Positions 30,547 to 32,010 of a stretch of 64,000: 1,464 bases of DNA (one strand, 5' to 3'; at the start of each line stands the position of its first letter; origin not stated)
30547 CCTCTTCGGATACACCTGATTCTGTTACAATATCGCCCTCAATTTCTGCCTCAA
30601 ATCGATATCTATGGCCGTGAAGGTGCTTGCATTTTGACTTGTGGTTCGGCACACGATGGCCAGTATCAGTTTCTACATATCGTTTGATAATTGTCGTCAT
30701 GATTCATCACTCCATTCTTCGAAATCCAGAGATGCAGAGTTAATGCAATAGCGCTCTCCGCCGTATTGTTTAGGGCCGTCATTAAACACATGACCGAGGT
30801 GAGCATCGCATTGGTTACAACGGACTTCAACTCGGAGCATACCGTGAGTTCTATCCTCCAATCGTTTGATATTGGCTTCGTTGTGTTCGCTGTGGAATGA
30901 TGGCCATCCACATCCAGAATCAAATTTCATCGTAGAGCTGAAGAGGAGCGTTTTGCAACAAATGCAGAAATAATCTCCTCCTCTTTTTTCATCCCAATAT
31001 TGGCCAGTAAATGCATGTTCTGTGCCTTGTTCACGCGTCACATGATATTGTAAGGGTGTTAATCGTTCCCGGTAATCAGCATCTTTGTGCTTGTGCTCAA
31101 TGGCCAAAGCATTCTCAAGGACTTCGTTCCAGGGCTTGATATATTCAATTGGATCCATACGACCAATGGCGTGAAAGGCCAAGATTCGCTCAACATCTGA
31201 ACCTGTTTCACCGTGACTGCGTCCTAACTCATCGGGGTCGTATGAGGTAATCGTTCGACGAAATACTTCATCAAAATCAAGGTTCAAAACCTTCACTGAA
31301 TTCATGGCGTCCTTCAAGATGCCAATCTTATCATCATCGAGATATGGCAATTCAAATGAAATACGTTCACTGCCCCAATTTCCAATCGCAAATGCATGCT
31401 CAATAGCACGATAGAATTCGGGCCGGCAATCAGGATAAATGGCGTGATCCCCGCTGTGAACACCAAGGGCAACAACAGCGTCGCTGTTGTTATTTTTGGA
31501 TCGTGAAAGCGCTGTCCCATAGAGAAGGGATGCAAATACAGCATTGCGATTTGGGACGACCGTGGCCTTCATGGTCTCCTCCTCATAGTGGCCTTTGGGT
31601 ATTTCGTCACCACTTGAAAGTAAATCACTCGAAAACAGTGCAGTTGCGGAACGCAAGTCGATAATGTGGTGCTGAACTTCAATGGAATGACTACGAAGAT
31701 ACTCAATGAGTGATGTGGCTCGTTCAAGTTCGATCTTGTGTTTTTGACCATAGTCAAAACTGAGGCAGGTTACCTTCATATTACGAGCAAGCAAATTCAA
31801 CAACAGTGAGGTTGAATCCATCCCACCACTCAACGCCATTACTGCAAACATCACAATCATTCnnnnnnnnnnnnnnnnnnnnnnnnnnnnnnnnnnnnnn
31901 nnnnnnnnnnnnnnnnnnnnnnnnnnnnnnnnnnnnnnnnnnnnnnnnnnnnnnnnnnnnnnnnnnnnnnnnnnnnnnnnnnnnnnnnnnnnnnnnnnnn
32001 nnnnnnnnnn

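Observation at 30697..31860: QueC domain without its zinc site fused to a complete MsrB domain inside the preQ0 operon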

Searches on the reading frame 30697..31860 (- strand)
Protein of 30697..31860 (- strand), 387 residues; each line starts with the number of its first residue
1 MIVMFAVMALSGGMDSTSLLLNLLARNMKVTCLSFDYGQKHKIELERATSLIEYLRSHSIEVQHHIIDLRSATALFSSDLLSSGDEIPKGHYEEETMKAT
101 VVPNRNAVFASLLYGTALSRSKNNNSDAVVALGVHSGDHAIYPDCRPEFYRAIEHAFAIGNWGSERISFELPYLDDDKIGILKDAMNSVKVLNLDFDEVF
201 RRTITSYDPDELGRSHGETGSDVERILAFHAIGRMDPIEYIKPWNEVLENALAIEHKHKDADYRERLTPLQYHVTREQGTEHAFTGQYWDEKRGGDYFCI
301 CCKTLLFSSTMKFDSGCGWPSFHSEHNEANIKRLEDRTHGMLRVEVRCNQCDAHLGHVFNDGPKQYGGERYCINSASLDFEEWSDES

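Call 3: search_protein_families(library=pfam, proteins=[window:30697-31860:-], max_evalue=0.01)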
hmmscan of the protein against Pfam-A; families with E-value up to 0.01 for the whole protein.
window:30697-31860:- (387 aa): 3 families
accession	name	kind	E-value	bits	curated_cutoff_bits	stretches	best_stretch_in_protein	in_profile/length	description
PF01641.26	SelR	-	2.1e-50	170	24.9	1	267-381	1-115/116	SelR domain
PF06508.19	QueC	-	8.8e-38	130.3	22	1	6-231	2-208/210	Queuosine biosynthesis protein QueC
PF01171.26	ATP_bind_3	-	0.00087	19.5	27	1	7-69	3-68/182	PP-loop family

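Call 4: search_protein_families(library=ncbifam, proteins=[window:30697-31860:-], max_evalue=0.01)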
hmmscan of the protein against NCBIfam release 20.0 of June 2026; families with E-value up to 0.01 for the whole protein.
window:30697-31860:- (387 aa): 8 families
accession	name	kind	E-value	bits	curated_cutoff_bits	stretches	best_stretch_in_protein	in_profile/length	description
TIGR00357.1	TIGR00357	equivalog_domain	1.1e-51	174.3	113.05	1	258-382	2-125/134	peptide-methionine (R)-S-oxide reductase MsrB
NF004042.0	PRK05550.1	equivalog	2.8e-42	144.9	330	1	259-383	3-124/293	bifunctional methionine sulfoxide reductase B/A protein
NF010625.0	PRK14018.1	equivalog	1.3e-37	129.6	522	1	256-380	378-502/521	bifunctional peptide-methionine (S)-S-oxide reductase MsrA/peptide-methionine (R)-S-oxide reductase MsrB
TIGR00364.1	TIGR00364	equivalog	3.4e-37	127.9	150.3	1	6-208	1-186/201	7-cyano-7-deazaguanine synthase QueC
NF004036.0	PRK05508.1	equivalog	4.5e-30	103.9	179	1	266-382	5-118/121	methionine-R-sulfoxide reductase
NF008317.0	PRK11106.1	equivalog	1.1e-23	83.8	378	1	6-191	4-180/231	7-cyano-7-deazaguanine synthase QueC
TIGR02432.1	lysidine_TilS_N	equivalog_domain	0.00063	19.7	93.6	1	7-70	3-69/189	tRNA lysidine(34) synthetase TilS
NF038212.1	argG_rel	exception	0.0064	15.4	425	1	9-68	20-80/381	argininosuccinate synthase-related protein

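Call 5: search_solved_structures(query=window:30697-31860:-, max_evalue=0.001, show_alignments=0)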
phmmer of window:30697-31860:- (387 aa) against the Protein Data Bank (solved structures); distinct sequences matched with E-value up to 0.001: 24.
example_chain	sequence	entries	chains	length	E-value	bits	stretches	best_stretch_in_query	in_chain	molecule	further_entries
3cez_A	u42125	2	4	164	3e-43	151.3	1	258-382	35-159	Methionine-R-sulfoxide reductase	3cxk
6q9v_B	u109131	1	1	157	4.1e-42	147.6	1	261-381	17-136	Methionine-R-sulfoxide reductase B3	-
6q9v_A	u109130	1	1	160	4.9e-42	147.3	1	261-381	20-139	Methionine-R-sulfoxide reductase B3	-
6qa0_A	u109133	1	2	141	5.1e-42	147.2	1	261-380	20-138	Methionine-R-sulfoxide reductase B3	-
6sym_A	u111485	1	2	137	7.4e-41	143.4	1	260-382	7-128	Peptide methionine sulfoxide reductase MsrB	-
2k8d_A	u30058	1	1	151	4.6e-40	140.8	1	258-380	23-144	Peptide methionine sulfoxide reductase msrB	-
2l1u_A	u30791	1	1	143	5.8e-35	124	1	261-381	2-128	Methionine-R-sulfoxide reductase B2, mitochondrial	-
7cto_A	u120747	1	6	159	1.1e-31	113.2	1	264-381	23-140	Peptide methionine sulfoxide reductase MsrB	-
3e0o_A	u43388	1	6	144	1.6e-31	112.7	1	265-380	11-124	Peptide methionine sulfoxide reductase msrB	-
2kzn_A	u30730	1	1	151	1.8e-31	112.5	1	266-380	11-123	Peptide methionine sulfoxide reductase msrB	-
3hcj_A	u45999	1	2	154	8.5e-31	110.3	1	271-382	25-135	Peptide methionine sulfoxide reductase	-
3hcg_A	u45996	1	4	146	4.8e-30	107.8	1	257-380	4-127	Peptide methionine sulfoxide reductase msrA/msrB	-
1l1d_A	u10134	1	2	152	8.2e-30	107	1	255-380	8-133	peptide methionine sulfoxide reductase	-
3hci_A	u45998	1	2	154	2.8e-29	105.3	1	271-382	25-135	Peptide methionine sulfoxide reductase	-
7e43_B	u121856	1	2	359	4e-29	104.8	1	257-381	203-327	Peptide methionine sulfoxide reductase MsrA/MsrB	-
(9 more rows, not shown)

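Call 7: find_homologous_proteins(query=window:30697-31860:-, max_evalue=0.00001)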
Query window:30697-31860:- (387 aa): 7999 proteins with E <= 0.00001 among 8000 candidates; the best 120 are listed.
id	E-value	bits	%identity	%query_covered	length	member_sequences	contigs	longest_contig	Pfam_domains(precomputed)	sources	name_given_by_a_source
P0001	9.3e-262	885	98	100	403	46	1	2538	PF06508.20,PF01641.27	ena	-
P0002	1.7e-239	812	89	99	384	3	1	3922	PF06508.20,PF01641.27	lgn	-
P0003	2.0e-238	809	89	99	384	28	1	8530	PF06508.20,PF01641.27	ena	-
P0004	4.9e-238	807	87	100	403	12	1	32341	PF06508.20,PF01641.27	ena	-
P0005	7.3e-230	780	85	99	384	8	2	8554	PF06508.20,PF01641.27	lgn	-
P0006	5.5e-197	672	75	98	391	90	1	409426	PF06508.20,PF01641.27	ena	-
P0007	1.5e-195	668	74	99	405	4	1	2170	PF06508.20,PF01641.27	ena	-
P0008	5.8e-195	666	74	99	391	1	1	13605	PF06508.20,PF01641.27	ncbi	ncbi:MAG: peptide-methionine (R)-S-oxide reductase MsrB [Poseidonia sp.]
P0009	5.8e-195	666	74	99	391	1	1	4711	PF06508.20,PF01641.27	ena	-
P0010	6.7e-195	665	74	99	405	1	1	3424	PF06508.20,PF01641.27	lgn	-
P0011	6.7e-195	665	73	99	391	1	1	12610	PF06508.20,PF01641.27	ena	-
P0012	1.1e-194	665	73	99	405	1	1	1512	PF06508.20,PF01641.27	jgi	-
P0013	1.6e-194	664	72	99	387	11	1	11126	PF06508.20,PF01641.27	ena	-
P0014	2.0e-194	664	76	97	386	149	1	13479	PF06508.20,PF01641.27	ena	-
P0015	2.9e-194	663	73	99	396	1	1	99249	PF06508.20,PF01641.27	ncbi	ncbi:MAG: peptide-methionine (R)-S-oxide reductase MsrB [Poseidonia sp.]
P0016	3.1e-194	663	74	97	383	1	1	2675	PF06508.20,PF01641.27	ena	-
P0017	3.2e-194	663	73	99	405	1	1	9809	PF06508.20,PF01641.27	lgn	-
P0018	6.1e-194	662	74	97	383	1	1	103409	PF06508.20,PF01641.27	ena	-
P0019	8.2e-194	662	74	97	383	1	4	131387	PF06508.20,PF01641.27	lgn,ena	-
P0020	1.1e-193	661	74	97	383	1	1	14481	PF06508.20,PF01641.27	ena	-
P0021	1.1e-193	661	74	97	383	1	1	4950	PF06508.20,PF01641.27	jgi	-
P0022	4.5e-193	659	73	97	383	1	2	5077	PF06508.20,PF01641.27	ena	-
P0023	5.7e-193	659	73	99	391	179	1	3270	PF06508.20,PF01641.27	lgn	-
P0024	7.0e-193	659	73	97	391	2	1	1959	PF06508.20,PF01641.27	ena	-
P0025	8.0e-193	659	73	97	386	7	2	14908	PF06508.20,PF01641.27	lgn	-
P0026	1.1e-192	658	74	99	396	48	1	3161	PF06508.20,PF01641.27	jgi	jgi:7-cyano-7-deazaguanine synthase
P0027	1.8e-192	657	74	97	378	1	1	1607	PF06508.20,PF01641.27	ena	-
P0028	2.0e-192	657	74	97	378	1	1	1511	PF06508.20,PF01641.27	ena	-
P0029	3.5e-192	656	73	99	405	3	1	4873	PF06508.20,PF01641.27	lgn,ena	-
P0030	5.8e-192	656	74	99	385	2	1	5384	PF06508.20,PF01641.27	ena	-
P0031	6.4e-192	656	74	99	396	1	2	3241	PF06508.20,PF01641.27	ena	-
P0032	6.4e-192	656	72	98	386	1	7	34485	PF06508.20,PF01641.27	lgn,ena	-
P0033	8.7e-192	655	73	99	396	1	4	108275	PF06508.20,PF01641.27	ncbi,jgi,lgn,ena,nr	ncbi:MAG: peptide-methionine (R)-S-oxide reductase [Candidatus Poseidoniales archaeon]|nr:MAG: pepti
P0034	1.0e-191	655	74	97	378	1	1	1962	PF06508.20,PF01641.27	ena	-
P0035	1.1e-191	655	73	97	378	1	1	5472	PF06508.20,PF01641.27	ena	-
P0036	1.1e-191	655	73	99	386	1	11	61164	PF06508.20,PF01641.27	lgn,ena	-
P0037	1.2e-191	655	73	99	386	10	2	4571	PF06508.20,PF01641.27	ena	-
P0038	1.4e-191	654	71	98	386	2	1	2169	PF06508.20,PF01641.27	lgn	-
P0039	1.6e-191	654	73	99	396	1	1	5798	PF06508.20,PF01641.27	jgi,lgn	jgi:7-cyano-7-deazaguanine synthase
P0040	1.7e-191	654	71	98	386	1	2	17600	PF06508.20,PF01641.27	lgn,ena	-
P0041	1.8e-191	654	73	99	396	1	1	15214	PF06508.20,PF01641.27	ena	-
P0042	2.0e-191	654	72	98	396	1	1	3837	PF06508.20,PF01641.27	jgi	-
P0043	2.3e-191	654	73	99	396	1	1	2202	PF06508.20,PF01641.27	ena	-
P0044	2.3e-191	654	73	99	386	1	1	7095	PF06508.20,PF01641.27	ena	-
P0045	2.5e-191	654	73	97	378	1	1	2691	PF06508.20,PF01641.27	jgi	-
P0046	2.7e-191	654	73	99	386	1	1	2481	PF06508.20,PF01641.27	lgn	-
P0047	3.0e-191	653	71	98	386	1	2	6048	PF06508.20,PF01641.27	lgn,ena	-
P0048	3.3e-191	653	73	99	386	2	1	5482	PF06508.20,PF01641.27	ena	-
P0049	3.5e-191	653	73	97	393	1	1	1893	PF06508.20,PF01641.27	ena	-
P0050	4.1e-191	653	73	99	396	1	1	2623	PF06508.20,PF01641.27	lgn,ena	-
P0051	5.2e-191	653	73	99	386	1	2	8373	PF06508.20,PF01641.27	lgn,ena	-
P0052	5.3e-191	653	73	99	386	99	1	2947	PF06508.20,PF01641.27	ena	-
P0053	6.8e-191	652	72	99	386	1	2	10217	PF06508.20,PF01641.27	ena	-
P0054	7.0e-191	652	73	97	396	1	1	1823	PF06508.20,PF01641.27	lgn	-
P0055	8.4e-191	652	72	99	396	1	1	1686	PF06508.20,PF01641.27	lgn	-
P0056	1.2e-190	651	73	99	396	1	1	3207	PF06508.20,PF01641.27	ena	-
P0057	1.6e-190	651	72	98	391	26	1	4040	PF06508.20,PF01641.27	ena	-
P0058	2.4e-190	650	74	99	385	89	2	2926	PF06508.20,PF01641.27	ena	-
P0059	2.9e-190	650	72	99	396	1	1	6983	PF06508.20,PF01641.27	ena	-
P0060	3.4e-190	650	73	97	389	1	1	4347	PF06508.20,PF01641.27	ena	-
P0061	5.7e-190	649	72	98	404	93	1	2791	PF06508.20,PF01641.27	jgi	jgi:7-cyano-7-deazaguanine synthase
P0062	6.3e-190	649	72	99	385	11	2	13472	PF06508.20,PF01641.27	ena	-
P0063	6.5e-190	649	71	99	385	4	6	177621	PF06508.20,PF01641.27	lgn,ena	-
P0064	7.2e-190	649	72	99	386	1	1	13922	PF06508.20,PF01641.27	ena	-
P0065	7.4e-190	649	72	99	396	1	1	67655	PF06508.20,PF01641.27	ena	-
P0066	7.4e-190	649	72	99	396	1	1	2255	PF06508.20,PF01641.27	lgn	-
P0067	8.0e-190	649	73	97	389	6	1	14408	PF06508.20,PF01641.27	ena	-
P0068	1.1e-189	648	73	99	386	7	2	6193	PF06508.20,PF01641.27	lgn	-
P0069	1.1e-189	648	72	99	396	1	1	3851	PF06508.20,PF01641.27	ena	-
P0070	1.2e-189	648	72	99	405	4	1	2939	PF06508.20,PF01641.27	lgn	-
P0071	1.2e-189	648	72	99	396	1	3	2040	PF06508.20,PF01641.27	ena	-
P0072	1.4e-189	648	73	97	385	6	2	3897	PF06508.20,PF01641.27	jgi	jgi:7-cyano-7-deazaguanine synthase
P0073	2.5e-189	647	70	99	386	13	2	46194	PF06508.20,PF01641.27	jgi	-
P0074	2.6e-189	647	72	98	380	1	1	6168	PF06508.20,PF01641.27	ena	-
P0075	4.1e-189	646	73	97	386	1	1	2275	PF06508.20,PF01641.27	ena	-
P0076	4.1e-189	646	73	97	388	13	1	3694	PF06508.20,PF01641.27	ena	-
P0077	7.0e-189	646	71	99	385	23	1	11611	PF06508.20,PF01641.27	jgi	-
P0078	8.9e-189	645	72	99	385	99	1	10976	PF06508.20,PF01641.27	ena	-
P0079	1.0e-188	645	72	97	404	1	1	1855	PF06508.20,PF01641.27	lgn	-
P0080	1.1e-188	645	72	98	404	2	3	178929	PF06508.20,PF01641.27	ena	-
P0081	1.2e-188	645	71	98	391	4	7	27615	PF06508.20,PF01641.27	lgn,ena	-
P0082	1.3e-188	645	72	98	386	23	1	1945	PF06508.20,PF01641.27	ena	-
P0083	1.4e-188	645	72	97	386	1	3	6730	PF06508.20,PF01641.27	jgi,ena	jgi:7-cyano-7-deazaguanine synthase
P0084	1.5e-188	644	72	97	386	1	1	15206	PF06508.20,PF01641.27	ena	-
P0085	2.3e-188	644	71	98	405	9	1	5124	PF06508.20,PF01641.27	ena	-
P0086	3.0e-188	643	73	97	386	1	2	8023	PF06508.20,PF01641.27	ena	-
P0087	4.2e-188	643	72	97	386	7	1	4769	PF06508.20,PF01641.27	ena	-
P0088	4.3e-188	643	73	97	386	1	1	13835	PF06508.20,PF01641.27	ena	-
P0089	4.4e-188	643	72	97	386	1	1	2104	PF06508.20,PF01641.27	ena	-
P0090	5.2e-188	643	71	98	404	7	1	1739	PF06508.20,PF01641.27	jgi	jgi:7-cyano-7-deazaguanine synthase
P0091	5.2e-188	643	73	97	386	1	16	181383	PF06508.20,PF01641.27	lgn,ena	-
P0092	5.6e-188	643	71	98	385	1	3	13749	PF06508.20,PF01641.27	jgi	jgi:7-cyano-7-deazaguanine synthase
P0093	5.8e-188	643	73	97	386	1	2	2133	PF06508.20,PF01641.27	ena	-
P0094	7.3e-188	642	73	97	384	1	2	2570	PF06508.20,PF01641.27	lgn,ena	-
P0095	9.7e-188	642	71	97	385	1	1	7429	PF06508.20,PF01641.27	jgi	jgi:7-cyano-7-deazaguanine synthase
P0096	1.1e-187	642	72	97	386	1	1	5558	PF06508.20,PF01641.27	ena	-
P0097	1.2e-187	641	72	97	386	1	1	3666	PF06508.20,PF01641.27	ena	-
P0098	1.4e-187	641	72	97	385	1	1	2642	PF06508.20,PF01641.27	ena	-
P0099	1.5e-187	641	72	97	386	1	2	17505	PF06508.20,PF01641.27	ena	-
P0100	1.6e-187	641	72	97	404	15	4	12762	PF06508.20,PF01641.27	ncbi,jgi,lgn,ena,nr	ncbi:MAG: peptide-methionine (R)-S-oxide reductase [Euryarchaeota archaeon]|nr:peptide-methionine (R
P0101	1.6e-187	641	72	97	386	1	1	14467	PF06508.20,PF01641.27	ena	-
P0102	1.7e-187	641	72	97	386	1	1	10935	PF06508.20,PF01641.27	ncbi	-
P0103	1.9e-187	641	71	98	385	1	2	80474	PF06508.20,PF01641.27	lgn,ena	-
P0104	2.3e-187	641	71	98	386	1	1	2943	PF06508.20,PF01641.27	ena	-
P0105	2.8e-187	640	72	98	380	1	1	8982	PF06508.20,PF01641.27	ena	-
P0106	2.9e-187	640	72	97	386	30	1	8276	PF06508.20,PF01641.27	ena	-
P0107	2.9e-187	640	73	97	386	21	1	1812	PF06508.20,PF01641.27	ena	-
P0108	3.3e-187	640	73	97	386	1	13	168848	PF06508.20,PF01641.27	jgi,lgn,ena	jgi:7-cyano-7-deazaguanine synthase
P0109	3.3e-187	640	73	97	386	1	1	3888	PF06508.20,PF01641.27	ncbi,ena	-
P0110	3.4e-187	640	71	98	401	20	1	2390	PF06508.20,PF01641.27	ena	-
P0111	4.1e-187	640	70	99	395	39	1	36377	PF06508.20,PF01641.27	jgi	-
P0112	4.7e-187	640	70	100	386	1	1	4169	PF06508.20,PF01641.27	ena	-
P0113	4.7e-187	640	71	97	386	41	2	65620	PF06508.20,PF01641.27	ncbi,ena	-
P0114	5.1e-187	639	73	97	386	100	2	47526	PF06508.20,PF01641.27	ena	-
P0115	8.2e-187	639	71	99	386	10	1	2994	PF06508.20,PF01641.27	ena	-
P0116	9.5e-187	639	72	97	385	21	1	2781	PF06508.20,PF01641.27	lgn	-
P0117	1.1e-186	638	70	99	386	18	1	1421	PF06508.20,PF01641.27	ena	-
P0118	1.5e-186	638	72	97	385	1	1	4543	PF06508.20,PF01641.27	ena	-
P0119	1.5e-186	638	72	97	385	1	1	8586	PF06508.20,PF01641.27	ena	-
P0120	1.5e-186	638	70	100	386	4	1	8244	PF06508.20,PF01641.27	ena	-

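Call 26: find_related_loci(query=window:30697-31860:-, collection=viral_contigs, flank=8000)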
Query window:30697-31860:- (387 aa) in viral_contigs; peptide patterns used: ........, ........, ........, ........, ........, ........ (x = any residue, [..] = any of these).
600 stretches matched a pattern (row limit reached: there are more); 600 encode a relative of the query (tblastn E <= 1e-3); the best 80 are kept; 80 distinct loci.
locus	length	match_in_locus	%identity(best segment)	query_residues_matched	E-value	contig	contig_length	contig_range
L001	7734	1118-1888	58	6-261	8e-98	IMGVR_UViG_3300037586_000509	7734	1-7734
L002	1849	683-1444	58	6-258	5e-102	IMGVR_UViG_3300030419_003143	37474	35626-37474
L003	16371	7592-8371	55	1-260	3e-93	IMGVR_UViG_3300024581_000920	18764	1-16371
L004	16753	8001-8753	59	6-255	2e-92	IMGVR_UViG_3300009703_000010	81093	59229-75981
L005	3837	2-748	56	14-261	6e-93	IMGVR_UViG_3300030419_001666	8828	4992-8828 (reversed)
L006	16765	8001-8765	55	6-260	1e-91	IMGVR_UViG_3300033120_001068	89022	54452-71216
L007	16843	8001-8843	51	2-284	5e-91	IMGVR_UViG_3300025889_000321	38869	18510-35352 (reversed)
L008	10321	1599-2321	57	7-247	5e-91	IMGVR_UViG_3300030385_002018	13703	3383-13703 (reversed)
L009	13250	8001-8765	53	6-260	1e-87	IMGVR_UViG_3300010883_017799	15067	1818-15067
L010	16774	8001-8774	49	5-261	1e-84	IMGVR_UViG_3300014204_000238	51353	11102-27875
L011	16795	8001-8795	53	5-268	2e-84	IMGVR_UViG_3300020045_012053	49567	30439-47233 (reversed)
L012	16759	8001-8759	51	6-258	5e-83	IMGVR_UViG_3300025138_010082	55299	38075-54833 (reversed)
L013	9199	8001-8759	51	6-258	1e-82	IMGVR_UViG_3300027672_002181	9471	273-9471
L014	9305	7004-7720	52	6-244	7e-82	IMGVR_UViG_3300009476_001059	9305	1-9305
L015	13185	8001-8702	54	7-240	1e-81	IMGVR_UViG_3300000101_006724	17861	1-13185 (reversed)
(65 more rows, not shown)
